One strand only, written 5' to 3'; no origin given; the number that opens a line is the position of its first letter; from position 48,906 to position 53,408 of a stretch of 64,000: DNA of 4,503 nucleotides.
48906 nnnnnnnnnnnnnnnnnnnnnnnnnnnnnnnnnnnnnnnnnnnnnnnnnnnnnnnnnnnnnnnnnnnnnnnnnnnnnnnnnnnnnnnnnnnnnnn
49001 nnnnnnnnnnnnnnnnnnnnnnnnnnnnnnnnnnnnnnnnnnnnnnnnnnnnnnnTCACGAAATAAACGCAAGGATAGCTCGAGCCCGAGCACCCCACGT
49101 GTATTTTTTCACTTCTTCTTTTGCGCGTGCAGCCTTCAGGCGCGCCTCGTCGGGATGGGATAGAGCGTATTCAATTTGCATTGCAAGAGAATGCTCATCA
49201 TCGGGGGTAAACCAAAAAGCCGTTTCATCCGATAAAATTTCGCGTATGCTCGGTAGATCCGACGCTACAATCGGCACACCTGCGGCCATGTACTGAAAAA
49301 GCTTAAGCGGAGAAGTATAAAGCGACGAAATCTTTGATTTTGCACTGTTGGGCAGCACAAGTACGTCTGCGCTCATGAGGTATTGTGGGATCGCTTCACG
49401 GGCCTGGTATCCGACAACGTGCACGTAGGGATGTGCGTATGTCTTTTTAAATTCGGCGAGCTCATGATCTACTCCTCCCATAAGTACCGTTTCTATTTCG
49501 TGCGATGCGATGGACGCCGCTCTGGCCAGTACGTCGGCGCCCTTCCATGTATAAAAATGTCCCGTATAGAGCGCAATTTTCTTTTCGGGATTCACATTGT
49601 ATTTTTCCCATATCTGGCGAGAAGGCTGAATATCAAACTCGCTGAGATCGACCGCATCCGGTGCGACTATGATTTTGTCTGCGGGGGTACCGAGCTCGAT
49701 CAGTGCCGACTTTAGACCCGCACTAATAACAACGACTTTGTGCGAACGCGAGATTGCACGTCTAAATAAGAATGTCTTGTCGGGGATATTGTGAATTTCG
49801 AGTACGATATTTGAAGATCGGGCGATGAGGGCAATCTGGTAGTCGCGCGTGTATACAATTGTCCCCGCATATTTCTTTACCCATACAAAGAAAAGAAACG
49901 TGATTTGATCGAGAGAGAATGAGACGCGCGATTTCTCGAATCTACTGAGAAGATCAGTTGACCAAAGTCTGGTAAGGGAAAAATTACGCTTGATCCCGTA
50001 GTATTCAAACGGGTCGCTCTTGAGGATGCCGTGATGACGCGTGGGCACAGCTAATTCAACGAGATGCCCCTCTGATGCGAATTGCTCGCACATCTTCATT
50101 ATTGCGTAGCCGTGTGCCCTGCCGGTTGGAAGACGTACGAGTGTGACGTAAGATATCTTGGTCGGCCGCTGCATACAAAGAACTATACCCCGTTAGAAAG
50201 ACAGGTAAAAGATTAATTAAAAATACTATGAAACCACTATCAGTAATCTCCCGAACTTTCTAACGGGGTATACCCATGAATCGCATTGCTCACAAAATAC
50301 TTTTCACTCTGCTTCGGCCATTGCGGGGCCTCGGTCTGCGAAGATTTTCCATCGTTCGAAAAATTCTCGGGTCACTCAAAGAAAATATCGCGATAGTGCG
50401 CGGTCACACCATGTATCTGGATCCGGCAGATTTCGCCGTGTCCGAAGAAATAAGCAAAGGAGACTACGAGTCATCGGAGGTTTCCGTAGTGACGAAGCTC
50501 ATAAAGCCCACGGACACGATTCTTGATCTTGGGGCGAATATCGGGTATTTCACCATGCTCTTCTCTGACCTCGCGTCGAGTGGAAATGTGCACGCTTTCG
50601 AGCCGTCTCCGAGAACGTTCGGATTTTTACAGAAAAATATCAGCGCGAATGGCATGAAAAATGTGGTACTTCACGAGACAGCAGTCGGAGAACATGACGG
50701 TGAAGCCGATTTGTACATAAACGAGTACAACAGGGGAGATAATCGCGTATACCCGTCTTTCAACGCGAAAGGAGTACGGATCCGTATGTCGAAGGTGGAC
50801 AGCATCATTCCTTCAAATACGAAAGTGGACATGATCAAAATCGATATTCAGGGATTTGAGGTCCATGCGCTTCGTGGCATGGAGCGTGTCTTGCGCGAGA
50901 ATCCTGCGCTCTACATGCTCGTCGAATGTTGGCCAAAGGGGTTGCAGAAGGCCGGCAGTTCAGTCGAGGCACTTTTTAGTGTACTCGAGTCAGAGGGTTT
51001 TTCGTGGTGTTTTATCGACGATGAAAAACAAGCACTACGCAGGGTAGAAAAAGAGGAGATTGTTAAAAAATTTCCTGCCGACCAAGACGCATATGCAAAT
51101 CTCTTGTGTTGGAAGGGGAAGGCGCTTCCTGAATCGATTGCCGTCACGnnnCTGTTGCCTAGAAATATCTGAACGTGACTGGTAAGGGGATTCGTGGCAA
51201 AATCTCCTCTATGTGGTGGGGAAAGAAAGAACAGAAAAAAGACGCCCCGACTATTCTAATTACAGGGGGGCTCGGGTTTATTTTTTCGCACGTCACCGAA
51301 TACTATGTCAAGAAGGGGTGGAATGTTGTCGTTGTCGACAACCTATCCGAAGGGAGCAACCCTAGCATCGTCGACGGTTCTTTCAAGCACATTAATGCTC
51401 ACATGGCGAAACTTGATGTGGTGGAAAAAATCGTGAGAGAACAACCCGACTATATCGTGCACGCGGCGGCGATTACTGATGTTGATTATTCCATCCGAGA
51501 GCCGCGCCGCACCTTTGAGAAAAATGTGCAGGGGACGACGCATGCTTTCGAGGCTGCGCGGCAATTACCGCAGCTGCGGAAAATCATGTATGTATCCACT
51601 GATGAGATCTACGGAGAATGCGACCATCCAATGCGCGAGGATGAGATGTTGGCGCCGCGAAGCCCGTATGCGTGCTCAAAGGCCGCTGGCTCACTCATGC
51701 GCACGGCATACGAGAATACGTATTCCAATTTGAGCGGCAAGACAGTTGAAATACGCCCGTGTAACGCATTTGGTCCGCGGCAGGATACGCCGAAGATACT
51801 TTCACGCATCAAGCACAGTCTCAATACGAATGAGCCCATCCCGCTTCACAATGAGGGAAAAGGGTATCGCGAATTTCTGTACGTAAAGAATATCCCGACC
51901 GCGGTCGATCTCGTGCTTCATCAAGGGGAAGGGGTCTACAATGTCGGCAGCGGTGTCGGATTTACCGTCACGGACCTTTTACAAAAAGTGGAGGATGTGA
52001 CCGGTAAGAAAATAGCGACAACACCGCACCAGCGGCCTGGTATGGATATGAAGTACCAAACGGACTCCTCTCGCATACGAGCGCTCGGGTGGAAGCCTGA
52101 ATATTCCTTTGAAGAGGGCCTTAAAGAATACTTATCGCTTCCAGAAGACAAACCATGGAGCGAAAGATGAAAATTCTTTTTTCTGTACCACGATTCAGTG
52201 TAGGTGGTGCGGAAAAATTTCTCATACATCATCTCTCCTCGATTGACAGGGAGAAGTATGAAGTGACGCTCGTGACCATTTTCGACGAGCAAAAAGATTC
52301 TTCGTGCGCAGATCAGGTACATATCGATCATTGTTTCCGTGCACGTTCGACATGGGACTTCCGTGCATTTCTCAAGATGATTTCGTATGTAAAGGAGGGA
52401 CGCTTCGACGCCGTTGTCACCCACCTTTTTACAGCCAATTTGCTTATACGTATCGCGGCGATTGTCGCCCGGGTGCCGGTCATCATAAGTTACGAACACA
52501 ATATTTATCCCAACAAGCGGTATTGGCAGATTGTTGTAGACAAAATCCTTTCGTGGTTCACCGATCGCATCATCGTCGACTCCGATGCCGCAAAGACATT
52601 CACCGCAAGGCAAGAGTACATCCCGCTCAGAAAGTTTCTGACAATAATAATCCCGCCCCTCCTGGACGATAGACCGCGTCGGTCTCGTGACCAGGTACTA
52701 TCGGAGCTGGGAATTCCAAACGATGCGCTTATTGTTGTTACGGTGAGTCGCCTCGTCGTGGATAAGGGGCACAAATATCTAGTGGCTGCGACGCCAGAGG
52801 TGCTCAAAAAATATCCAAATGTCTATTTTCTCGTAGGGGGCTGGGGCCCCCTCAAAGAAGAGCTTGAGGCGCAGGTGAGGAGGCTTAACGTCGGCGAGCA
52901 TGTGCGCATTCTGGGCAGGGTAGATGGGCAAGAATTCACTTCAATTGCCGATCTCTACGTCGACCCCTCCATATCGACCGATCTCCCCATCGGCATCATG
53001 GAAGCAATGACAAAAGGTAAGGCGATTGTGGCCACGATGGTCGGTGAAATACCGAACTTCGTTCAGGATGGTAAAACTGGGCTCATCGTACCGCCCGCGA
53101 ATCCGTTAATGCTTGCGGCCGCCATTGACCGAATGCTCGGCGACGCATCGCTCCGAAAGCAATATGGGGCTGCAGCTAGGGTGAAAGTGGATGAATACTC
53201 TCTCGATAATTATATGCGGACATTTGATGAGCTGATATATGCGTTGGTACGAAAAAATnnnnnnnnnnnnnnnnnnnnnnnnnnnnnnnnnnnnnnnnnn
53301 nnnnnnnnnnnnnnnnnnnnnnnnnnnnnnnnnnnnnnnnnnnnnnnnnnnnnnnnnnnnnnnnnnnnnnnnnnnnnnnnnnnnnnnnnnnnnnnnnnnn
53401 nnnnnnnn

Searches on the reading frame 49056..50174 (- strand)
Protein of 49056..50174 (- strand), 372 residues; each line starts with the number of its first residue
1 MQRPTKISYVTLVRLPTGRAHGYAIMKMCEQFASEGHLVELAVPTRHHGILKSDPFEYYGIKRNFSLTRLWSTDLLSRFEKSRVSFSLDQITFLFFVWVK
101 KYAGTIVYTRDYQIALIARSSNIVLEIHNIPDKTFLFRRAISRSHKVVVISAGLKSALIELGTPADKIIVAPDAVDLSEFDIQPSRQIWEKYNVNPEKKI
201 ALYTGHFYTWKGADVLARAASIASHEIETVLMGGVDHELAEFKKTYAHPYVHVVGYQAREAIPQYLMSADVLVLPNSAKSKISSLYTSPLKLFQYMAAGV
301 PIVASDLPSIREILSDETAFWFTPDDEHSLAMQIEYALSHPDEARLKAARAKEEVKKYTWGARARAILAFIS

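Call 52: search_protein_families(library=pfam, proteins=[window:49056-50174:-], max_evalue=0.00001)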
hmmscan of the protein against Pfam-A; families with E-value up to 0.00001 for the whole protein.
window:49056-50174:- (372 aa): 3 families
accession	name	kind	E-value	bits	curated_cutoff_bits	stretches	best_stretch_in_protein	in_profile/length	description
PF13692.12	Glyco_trans_1_4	-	9.4e-21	75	27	1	199-339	2-141/142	Glycosyl transferases group 1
PF00534.26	Glycos_transf_1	-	5.3e-19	68.8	26.4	1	190-349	7-166/172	Glycosyl transferases group 1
PF13524.12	Glyco_trans_1_2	-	6.8e-12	46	25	1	252-369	30-144/144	Glycosyl transferase-like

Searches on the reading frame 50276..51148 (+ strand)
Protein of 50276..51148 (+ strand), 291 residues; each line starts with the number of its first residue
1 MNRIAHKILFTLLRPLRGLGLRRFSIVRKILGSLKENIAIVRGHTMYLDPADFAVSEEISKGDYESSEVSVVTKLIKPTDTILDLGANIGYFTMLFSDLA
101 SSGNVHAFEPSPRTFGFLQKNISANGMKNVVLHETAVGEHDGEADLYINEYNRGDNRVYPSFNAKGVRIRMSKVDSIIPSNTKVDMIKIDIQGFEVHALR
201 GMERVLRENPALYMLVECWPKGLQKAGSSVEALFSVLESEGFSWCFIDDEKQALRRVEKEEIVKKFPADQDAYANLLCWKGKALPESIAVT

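Call 72: search_protein_families(library=pfam, proteins=[window:50276-51148:+], max_evalue=0.00001)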
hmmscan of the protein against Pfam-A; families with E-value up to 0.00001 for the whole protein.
window:50276-51148:+ (291 aa): 3 families
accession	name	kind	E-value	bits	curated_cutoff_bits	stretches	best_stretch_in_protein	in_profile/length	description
PF05050.19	Methyltransf_21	-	1.1e-14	55.4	22.7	1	84-218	1-148/173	Methyltransferase FkbM domain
PF02475.24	TRM5-TYW2_MTfase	-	1e-07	32.5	28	1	66-131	24-89/164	TRM5/TYW2 methyltransferase domain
PF05575.17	V_cholerae_RfbT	-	4.6e-06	26.6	27.9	1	76-245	77-255/286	Vibrio cholerae RfbT protein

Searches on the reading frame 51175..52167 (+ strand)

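Call 72: search_protein_families(library=pfam, proteins=[window:51175-52167:+], max_evalue=0.00001)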
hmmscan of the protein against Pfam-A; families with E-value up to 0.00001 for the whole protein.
window:51175-52167:+ (331 aa): 6 families
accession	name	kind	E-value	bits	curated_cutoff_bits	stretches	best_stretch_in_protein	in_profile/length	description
PF16363.11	GDP_Man_Dehyd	-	1e-46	160.3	27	1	28-318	1-331/332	GDP-mannose 4,6 dehydratase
PF01370.27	Epimerase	-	1.9e-46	158.9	20.9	1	27-258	1-240/240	NAD dependent epimerase/dehydratase family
PF01073.25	3Beta_HSD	-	5.8e-14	52.2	22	1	28-243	1-224/280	3-beta hydroxysteroid dehydrogenase/isomerase family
PF04321.23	RmlD_sub_bind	-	1.2e-13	51.2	27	1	26-172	2-132/287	RmlD substrate binding domain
PF02719.21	Polysacc_synt_2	-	4.2e-09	36.4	20.2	1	27-250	1-216/293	Polysaccharide biosynthesis protein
PF07993.18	NAD_binding_4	-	1.1e-08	35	20.1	1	88-183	86-177/258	Male sterility protein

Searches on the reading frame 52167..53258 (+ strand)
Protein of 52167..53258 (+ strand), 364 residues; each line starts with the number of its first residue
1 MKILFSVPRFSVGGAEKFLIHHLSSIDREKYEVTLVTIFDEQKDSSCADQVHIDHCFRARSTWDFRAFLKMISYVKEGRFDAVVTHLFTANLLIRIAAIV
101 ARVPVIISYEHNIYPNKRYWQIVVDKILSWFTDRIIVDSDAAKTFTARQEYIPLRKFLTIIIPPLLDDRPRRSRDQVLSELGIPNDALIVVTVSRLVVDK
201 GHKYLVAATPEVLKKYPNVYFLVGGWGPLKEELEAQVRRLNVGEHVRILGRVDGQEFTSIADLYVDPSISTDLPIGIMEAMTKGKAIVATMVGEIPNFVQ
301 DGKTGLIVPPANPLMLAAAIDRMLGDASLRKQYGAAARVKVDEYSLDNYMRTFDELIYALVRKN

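Call 72: search_protein_families(library=pfam, proteins=[window:52167-53258:+], max_evalue=0.00001)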
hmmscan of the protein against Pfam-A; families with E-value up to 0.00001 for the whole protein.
window:52167-53258:+ (364 aa): 4 families
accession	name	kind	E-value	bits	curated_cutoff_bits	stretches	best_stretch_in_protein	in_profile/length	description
PF00534.26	Glycos_transf_1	-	2.1e-30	105.9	26.4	1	179-338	7-170/172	Glycosyl transferases group 1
PF13692.12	Glyco_trans_1_4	-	2.5e-29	102.8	27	1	189-326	3-142/142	Glycosyl transferases group 1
PF13439.12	Glyco_transf_4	-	4.8e-12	46.7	28.5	1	12-148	1-150/170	Glycosyltransferase Family 4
PF13579.12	Glyco_trans_4_4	-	3.1e-07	31.3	29.7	1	14-142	2-138/158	Glycosyl transferase 4-like domain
